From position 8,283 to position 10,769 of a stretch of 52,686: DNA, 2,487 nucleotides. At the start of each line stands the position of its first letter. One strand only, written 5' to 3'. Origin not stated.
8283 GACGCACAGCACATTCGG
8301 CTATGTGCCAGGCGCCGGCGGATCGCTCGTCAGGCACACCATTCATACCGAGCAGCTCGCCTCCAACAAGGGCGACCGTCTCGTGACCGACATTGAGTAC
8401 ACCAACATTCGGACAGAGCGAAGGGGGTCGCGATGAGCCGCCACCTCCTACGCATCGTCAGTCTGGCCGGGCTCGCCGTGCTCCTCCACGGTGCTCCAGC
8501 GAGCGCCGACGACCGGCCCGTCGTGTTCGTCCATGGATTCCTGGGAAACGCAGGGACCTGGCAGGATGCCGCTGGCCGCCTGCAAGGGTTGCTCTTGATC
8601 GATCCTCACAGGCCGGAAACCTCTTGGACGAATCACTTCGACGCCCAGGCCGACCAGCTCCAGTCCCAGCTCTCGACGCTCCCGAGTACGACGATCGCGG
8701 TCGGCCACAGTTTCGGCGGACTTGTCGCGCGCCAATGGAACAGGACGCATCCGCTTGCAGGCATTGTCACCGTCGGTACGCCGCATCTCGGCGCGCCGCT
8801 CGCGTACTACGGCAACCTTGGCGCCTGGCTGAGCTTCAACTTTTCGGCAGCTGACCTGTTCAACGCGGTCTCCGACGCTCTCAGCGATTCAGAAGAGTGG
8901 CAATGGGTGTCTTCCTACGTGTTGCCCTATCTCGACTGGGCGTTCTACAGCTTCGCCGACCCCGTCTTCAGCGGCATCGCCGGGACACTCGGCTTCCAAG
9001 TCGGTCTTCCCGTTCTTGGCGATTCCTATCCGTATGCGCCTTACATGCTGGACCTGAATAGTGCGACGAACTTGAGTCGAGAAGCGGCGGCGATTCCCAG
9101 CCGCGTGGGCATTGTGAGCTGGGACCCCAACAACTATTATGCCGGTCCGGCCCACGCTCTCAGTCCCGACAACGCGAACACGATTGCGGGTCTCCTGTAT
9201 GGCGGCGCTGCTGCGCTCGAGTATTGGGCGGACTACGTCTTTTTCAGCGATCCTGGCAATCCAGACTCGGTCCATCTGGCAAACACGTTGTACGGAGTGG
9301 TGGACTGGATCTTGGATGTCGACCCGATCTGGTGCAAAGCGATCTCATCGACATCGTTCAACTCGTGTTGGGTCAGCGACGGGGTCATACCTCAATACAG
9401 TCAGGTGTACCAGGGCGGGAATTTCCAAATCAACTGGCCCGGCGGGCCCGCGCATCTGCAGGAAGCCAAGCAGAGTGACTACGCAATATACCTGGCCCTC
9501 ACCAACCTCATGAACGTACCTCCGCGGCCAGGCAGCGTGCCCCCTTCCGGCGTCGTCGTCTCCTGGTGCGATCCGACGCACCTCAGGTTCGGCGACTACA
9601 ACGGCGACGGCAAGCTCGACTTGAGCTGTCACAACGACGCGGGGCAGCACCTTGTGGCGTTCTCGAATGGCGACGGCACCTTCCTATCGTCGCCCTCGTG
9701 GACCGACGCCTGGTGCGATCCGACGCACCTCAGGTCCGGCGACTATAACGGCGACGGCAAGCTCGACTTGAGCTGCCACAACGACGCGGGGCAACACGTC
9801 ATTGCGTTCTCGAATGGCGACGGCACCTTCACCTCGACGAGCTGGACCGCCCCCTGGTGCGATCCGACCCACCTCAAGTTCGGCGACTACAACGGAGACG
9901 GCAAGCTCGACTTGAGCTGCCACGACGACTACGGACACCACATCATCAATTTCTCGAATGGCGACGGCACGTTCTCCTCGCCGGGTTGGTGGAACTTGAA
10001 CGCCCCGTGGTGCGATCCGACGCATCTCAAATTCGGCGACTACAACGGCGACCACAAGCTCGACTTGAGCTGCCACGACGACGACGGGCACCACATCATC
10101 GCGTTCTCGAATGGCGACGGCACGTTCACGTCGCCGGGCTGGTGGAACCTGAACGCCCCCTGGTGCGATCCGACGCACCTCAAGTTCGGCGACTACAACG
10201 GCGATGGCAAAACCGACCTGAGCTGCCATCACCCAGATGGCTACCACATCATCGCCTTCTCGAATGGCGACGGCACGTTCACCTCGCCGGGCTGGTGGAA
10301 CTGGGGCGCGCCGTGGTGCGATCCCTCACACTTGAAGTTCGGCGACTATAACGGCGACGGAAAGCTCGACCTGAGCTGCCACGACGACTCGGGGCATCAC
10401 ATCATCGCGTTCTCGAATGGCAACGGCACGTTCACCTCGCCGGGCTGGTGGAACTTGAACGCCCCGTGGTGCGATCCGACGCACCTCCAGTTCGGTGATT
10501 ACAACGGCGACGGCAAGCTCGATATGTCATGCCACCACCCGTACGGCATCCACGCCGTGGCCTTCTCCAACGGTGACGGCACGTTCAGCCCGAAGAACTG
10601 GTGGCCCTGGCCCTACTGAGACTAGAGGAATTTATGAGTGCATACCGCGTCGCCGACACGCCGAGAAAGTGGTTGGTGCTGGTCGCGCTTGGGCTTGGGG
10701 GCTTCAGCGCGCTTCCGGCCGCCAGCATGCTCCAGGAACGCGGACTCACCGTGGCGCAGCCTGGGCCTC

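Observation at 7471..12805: A lipase-like esterase and an S8 subtilase in one operon carry the same Cys/His-decorated FG-GAP propeller module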

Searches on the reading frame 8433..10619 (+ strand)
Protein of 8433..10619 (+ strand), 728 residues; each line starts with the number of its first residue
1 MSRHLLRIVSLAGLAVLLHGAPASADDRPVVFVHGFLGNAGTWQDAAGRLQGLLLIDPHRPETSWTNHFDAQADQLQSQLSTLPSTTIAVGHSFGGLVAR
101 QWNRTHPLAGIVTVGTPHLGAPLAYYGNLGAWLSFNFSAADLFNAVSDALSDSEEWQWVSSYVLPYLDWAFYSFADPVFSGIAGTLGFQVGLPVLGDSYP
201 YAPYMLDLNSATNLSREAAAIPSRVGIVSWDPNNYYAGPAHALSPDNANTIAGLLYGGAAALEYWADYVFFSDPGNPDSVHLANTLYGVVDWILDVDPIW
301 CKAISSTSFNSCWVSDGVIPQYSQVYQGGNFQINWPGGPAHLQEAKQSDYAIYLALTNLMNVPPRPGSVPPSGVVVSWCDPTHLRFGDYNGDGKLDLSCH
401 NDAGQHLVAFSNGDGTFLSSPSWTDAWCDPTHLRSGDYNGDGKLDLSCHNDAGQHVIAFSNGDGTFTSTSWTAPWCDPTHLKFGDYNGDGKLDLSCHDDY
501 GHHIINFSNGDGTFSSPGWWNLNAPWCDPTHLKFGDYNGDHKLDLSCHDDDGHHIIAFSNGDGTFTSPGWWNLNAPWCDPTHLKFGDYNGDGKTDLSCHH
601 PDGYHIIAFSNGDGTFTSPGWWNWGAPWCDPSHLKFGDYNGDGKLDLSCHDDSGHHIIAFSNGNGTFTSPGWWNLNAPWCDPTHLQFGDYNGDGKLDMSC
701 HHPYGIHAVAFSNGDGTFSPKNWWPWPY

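Call 3: search_protein_families(library=pfam, proteins=[window:8433-10619:+], max_evalue=0.01)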
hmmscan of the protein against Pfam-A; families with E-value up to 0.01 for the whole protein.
window:8433-10619:+ (728 aa): 5 families
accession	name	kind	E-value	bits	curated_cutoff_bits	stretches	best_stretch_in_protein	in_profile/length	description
PF13517.12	FG-GAP_3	-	1.1e-42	144.8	26.9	6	437-494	1-59/61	FG-GAP-like repeat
PF01839.29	FG-GAP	-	3e-21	75.3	22.1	0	435-447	7-19/37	FG-GAP repeat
PF07819.20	PGAP1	-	8.8e-06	26.1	24.3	1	81-125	87-136/233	PGAP1-like alpha/beta domain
PF02089.21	Palm_thioest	-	0.00016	21.9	26.8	1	29-120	1-112/254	Palmitoyl protein thioesterase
PF00404.24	Dockerin_1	-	0.0028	18.2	22.9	0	686-697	34-45/57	Dockerin type I domain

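Call 4: search_protein_families(library=ncbifam, proteins=[window:8433-10619:+], max_evalue=0.01)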
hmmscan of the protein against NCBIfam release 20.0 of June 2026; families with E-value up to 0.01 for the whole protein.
window:8433-10619:+ (728 aa): 6 families
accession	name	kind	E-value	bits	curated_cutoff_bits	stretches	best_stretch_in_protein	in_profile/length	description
NF000157.1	fusid_est_FusH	equivalog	1.1e-24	87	999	2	518-706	303-500/520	fusidic acid esterase FusH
NF047539.1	XAC2610_fam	domain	4.1e-09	36.8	35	0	385-405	2-22/89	XAC2610-related protein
TIGR04451.1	lanti_SCO0268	equivalog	9.7e-07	28.8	40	0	557-569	29-41/53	SCO0268 family class II lanthipeptide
NF011457.0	PRK14875.1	equivalog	0.00042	19.4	307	1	24-107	129-220/372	acetoin dehydrogenase dihydrolipoyllysine-residue acetyltransferase subunit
TIGR03695.1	menH_SHCHC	equivalog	0.00055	19.4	208.55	1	28-105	3-91/252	2-succinyl-6-hydroxy-2,4-cyclohexadiene-1-carboxylate synthase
NF008340.0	PRK11126.1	equivalog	0.0011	18.3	261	1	28-102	15-95/255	2-succinyl-6-hydroxy-2,4-cyclohexadiene-1-carboxylate synthase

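Call 7: search_solved_structures(query=window:8433-10616:+, max_evalue=0.01, show_alignments=2)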
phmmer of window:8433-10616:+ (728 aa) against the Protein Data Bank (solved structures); distinct sequences matched with E-value up to 0.01: 1.
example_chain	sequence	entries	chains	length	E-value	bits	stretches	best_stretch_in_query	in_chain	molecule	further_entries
8w20_C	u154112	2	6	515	2.8e-06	28.9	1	435-664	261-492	Secreted esterase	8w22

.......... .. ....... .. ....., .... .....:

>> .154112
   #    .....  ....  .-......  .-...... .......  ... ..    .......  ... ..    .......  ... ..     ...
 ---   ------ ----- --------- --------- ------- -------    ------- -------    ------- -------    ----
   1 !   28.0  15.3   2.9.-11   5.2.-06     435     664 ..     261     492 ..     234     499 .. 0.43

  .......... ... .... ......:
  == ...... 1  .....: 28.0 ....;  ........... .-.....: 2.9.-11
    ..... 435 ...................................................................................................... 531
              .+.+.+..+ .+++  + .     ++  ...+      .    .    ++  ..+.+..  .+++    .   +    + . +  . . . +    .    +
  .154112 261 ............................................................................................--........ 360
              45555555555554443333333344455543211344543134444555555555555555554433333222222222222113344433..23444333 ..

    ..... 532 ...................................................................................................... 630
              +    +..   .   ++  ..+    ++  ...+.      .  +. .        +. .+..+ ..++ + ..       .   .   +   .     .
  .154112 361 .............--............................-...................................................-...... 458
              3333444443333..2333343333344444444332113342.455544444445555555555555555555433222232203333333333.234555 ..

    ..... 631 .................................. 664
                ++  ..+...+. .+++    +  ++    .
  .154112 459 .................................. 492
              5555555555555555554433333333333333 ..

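Call 16: find_encoding_contigs(protein=window:8433-10619:+, flank=10000, max_places=4)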
Protein window:8433-10619:+ (728 aa): no gene with exactly this product is on record in the collection.

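Call 17: find_related_loci(query=window:8433-10616:+, collection=genome_contigs, flank=10000)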
Query window:8433-10616:+ (728 aa) in genome_contigs; peptide patterns used: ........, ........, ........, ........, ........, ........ (x = any residue, [..] = any of these).
8 stretches matched a pattern, but none encodes a relative of the query by tblastn (E <= 1e-3).

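Call 37: predict_structure(alignment_id=A1)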
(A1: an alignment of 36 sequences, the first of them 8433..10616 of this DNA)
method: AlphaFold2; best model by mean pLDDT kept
length: 728 residues; sequences in the alignment: 36
mean_pLDDT: 84.7   pTM: 0.60
mean pLDDT of the five models: 84.7, 83.9, 83.0, 79.2, 78.4
residues with pLDDT >= 90: 340; 70-90: 288; 50-70: 75; < 50: 25
segments of 3 or more residues with pLDDT < 50: 373-377, 524-527, 569-573, 724-728
pLDDT, mean of each block of 10 residues (from residue 1): 61 65 75 92 95 97 95 98 97 94 97 86 88 89 90 87 89 81 65 87 94 94 92 84 86 89 95 94 95 93 92 89 81 82 89 94 91 56 86 89 85 74 79 94 94 92 89 85 96 92 92 90 53 71 67 61 58 63 93 94 87 89 71 91 93 84 89 63 85 92 77 89 48
secondary structure, 60 per line:
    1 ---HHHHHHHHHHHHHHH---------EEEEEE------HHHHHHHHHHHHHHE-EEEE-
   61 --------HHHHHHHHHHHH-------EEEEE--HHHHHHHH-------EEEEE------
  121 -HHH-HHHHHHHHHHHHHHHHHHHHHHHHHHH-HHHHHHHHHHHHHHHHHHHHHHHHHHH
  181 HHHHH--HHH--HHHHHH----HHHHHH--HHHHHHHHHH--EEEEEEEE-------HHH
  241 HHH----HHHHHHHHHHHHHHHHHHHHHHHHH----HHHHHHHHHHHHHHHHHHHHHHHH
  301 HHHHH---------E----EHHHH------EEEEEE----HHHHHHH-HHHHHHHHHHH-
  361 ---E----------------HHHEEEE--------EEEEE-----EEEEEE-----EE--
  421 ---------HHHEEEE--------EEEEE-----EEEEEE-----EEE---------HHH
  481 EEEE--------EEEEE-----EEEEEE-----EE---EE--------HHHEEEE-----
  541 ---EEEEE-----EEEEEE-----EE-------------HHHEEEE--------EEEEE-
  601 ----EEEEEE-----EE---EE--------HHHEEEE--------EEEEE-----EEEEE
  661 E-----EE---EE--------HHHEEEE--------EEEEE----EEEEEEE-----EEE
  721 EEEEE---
elements in order (helices of 4 or more, strands of 3 or more residues): H4-18 E28-33 H40-53 E56-59 H69-80 E88-92 H95-102 E110-114 H126-152 H154-185 H193-198 H203-208 H211-220 E223-230 H238-243 H248-272 H277-305 H321-324 E331-336 H341-347 H349-359 E384-387 E396-400 E406-411 E433-436 E445-449 E455-460 E466-468 E481-484 E493-497 E503-508 E532-535 E544-548 E554-559 E583-586 E595-599 E605-610 E634-637 E646-650 E656-661 E685-688 E697-701 E706-712 E718-725

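Call 40: fold_search(model_id=the predicted structure, library=pdb)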
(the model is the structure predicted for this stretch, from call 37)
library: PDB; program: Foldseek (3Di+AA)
matches with E <= 10: 1501; with E <= 0.001: 273
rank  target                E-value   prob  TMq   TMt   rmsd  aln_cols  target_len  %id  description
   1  9etn_A                2.6e-09  1.00  0.22  0.27  14.2       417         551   15  Crystal structure of murine CRTAC1 (released 2024-07-31)
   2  9van_B                2.5e-08  1.00  0.25  0.42   8.5       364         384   12  Cryo-EM structure of human full length KICSTOR complex (state 2) (released 2025-11-12)
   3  9v80_B                3.7e-08  1.00  0.23  0.36  12.7       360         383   13  Cryo-EM structure of KICSTOR CCC complex (state 4) (released 2025-11-12)
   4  6sue_F                3.9e-08  1.00  0.28  0.10  10.1       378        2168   16  Structure of Photorhabdus luminescens Tc holotoxin pore, Mutation TccC3-D651A (released 2019-11-06)
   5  6h6e_F                4.1e-08  1.00  0.28  0.10   9.2       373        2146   18  PTC3 holotoxin complex from Photorhabdus luminecens in prepore state (TcdA1, TcdB2, TccC3) (released 2018-10-03)
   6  9v6e_B                7.7e-08  1.00  0.22  0.35  12.9       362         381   13  Cryo-EM structure of human full length KICSTOR complex (state 1) (released 2025-11-12)
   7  9v86_B                2.2e-07  1.00  0.21  0.34  13.5       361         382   12  Cryo-EM structure of KICSTOR CCC complex (state 3) (released 2025-11-12)
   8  9o5a_G                3.6e-07  1.00  0.25  0.42   7.2       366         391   12  The KICSTOR-GATOR1 complex (released 2026-02-18)
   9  9kzc_B                6.1e-07  1.00  0.24  0.43  13.0       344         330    9  Cryo-EM structure of the LGI1 LRR-LGI1 EPTP-ADAM22 ECD complex (released 2025-06-25)
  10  9v9n_B                6.8e-07  1.00  0.23  0.38  12.8       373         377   13  Cryo-EM structure of KICSTOR CCC complex (state 5) (released 2025-11-12)
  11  5y2z_H                1.4e-06  1.00  0.22  0.38  13.5       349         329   10  Crystal structure of human LGI1 EPTP-ADAM22 complex (released 2018-05-02)
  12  9q2d_C                3.0e-06  1.00  0.15  0.14  17.0       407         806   10  Cryo-EM structure of ternary complex Ikaros-ZF2:CC-885:CRBN:DDB1 (molecular glue degrader) (released 2025-10-01)
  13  2yh3                  5.1e-06  1.00  0.24  0.42  13.2       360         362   14  The structure of BamB from E. coli (released 2011-05-25)
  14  3w9u                  5.1e-06  1.00  0.20  0.45  10.6       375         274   14  Crystal structure of Lipk107 (released 2013-12-04)
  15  9sai_A                5.1e-06  1.00  0.21  0.19  14.1       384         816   10  Ternary PROTAC-mediated complex consisting of Cereblon, DDB1 and BRD4-BD1, non-covalently linked by JQ1-AcN (released 2025-10-29)
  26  4gw3                  1.4e-05  1.00  0.19  0.42  12.7       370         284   14  Crystal Structure of the Lipase from Proteus mirabilis (released 2013-02-06)
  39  7cof                  2.3e-05  1.00  0.19  0.38  14.7       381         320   15  Cholesterol esterase from Burkholderia stabilis (orthorhombic crystal form) (released 2020-12-16)
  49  1ex9                  4.1e-05  1.00  0.20  0.44  11.4       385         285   15  CRYSTAL STRUCTURE OF THE PSEUDOMONAS AERUGINOSA LIPASE COMPLEXED WITH RC-(RP,SP)-1,2-DIOCTYLCARBAMOYL-GLYCERO-3-O-OCTYLP (released 2000-10-18)
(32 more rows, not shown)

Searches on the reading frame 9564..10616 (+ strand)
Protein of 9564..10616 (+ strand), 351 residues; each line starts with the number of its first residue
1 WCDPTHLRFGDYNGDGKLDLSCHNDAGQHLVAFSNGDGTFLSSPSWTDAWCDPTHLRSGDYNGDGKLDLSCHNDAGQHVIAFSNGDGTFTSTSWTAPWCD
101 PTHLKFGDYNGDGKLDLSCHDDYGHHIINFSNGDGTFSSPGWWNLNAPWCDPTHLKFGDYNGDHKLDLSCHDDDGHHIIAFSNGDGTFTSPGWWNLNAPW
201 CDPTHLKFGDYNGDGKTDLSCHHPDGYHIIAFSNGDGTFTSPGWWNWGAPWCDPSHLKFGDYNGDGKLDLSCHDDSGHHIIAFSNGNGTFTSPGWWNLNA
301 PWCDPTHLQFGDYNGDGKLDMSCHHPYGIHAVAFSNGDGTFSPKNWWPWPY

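Call 6: find_homologous_proteins(query=window:9564-10616:+, max_evalue=0.00001)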
Query seq(351 aa) (351 aa): 2917 proteins with E <= 0.00001 among 8000 candidates; the best 120 are listed.
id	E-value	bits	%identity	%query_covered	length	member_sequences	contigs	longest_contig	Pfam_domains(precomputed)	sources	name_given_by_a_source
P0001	6.4e-110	386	47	97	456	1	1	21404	PF13517.13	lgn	-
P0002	5.1e-95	337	47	97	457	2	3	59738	PF13517.13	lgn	-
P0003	5.0e-81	291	41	98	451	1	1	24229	PF19079.6,PF13517.13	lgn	-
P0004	9.6e-78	280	34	97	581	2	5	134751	PF22073.3,PF01839.30,PF12256.15,PF15780.12,PF07610.18,PF13517.13,PF22544.3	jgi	-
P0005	5.6e-74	268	35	97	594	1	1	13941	PF01839.30,PF12256.15,PF13517.13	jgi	jgi:hypothetical protein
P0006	6.3e-72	261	29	96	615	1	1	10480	PF01839.30,PF12256.15,PF16743.11,PF13517.13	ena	-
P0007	5.0e-71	258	35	96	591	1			PF01839.30,PF12256.15,PF00404.25,PF13517.13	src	-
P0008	1.2e-69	253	31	92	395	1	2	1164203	PF01839.30,PF12256.15,PF13517.13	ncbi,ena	-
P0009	2.3e-67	246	33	98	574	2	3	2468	PF22073.3,PF01839.30,PF24771.4,PF15780.12,PF07610.18,PF13517.13,PF22544.3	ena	-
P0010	2.5e-64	236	31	96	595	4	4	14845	PF01839.30,PF12256.15,PF16743.11,PF00404.25,PF13517.13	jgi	jgi:hypothetical protein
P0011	2.0e-61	226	36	91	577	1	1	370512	PF22073.3,PF01839.30,PF24771.4,PF15780.12,PF07610.18,PF13517.13,PF12371.15,PF22544.3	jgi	jgi:hypothetical protein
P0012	1.7e-60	223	33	92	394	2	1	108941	PF01839.30,PF12256.15,PF16743.11,PF13517.13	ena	-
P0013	2.5e-60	223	64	42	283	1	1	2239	PF01839.30,PF07646.22,PF13418.13,PF24681.2,PF13415.13,PF13517.13,PF24981.2,PF01344.32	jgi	jgi:hypothetical protein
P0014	5.4e-60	222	33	95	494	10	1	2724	PF01839.30,PF13517.13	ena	-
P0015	2.4e-58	216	34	98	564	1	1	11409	PF01839.30,PF13517.13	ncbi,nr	ncbi:MAG TPA: VCBS repeat-containing protein, partial [Gemmataceae bacterium]|nr:VCBS repeat-contain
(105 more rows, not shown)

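Call 35: find_encoding_contigs(protein=P0002, flank=8000, max_places=2)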
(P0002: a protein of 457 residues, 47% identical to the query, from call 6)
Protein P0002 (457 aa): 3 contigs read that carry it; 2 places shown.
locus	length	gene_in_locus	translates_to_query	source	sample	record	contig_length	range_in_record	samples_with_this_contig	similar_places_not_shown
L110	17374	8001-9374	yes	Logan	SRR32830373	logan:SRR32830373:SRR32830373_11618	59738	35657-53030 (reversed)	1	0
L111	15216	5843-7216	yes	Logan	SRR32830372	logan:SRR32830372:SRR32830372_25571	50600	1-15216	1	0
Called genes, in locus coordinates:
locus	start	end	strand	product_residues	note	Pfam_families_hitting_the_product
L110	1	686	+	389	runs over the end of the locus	PF08308:PEGA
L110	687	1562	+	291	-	-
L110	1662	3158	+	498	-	PF00069:Pkinase, PF07714:PK_Tyr_Ser-Thr, PF01636:APH (faint)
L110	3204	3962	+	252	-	PF00535:Glycos_transf_2, PF13641:Glyco_tranf_2_3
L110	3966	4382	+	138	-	PF10066:DUF2304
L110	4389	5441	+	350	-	PF00535:Glycos_transf_2, PF13641:Glyco_tranf_2_3, PF13632:Glyco_trans_2_3 (weak)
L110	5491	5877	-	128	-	-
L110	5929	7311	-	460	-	PF00990:GGDEF, PF01814:Hemerythrin (weak)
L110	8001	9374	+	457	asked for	PF13517:FG-GAP_3 (faint)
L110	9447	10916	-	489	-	PF01212:Beta_elim_lyase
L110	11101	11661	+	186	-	PF00583:Acetyltransf_1, PF13673:Acetyltransf_10, PF13508:Acetyltransf_7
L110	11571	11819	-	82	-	-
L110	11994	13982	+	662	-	-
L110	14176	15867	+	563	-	PF25390:WD40_RLD, PF13540:RCC1_2 (weak), PF00415:RCC1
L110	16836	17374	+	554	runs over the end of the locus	-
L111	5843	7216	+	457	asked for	PF13517:FG-GAP_3 (faint)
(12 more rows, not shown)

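Call 36: find_encoding_contigs(protein=P0003, flank=8000, max_places=2)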
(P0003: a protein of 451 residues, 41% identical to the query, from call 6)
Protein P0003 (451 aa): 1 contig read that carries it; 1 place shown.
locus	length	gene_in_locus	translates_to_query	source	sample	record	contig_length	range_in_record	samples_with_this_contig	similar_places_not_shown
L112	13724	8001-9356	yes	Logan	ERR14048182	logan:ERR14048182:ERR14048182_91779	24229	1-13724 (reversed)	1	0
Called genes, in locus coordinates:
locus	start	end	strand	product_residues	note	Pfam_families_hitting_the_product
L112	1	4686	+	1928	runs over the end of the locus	PF13174:TPR_6 (faint)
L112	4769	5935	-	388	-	-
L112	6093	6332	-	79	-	PF01165:Ribosomal_S21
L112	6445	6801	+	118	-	PF06155:GBBH-like_N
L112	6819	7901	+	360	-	PF13439:Glyco_transf_4, PF13579:Glyco_trans_4_4 (weak), PF00534:Glycos_transf_1, PF13692:Glyco_trans_1_4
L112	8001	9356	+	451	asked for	PF19079:CFSR (faint), PF13517:FG-GAP_3 (faint)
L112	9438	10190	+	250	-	PF04055:Radical_SAM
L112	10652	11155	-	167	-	-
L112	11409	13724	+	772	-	?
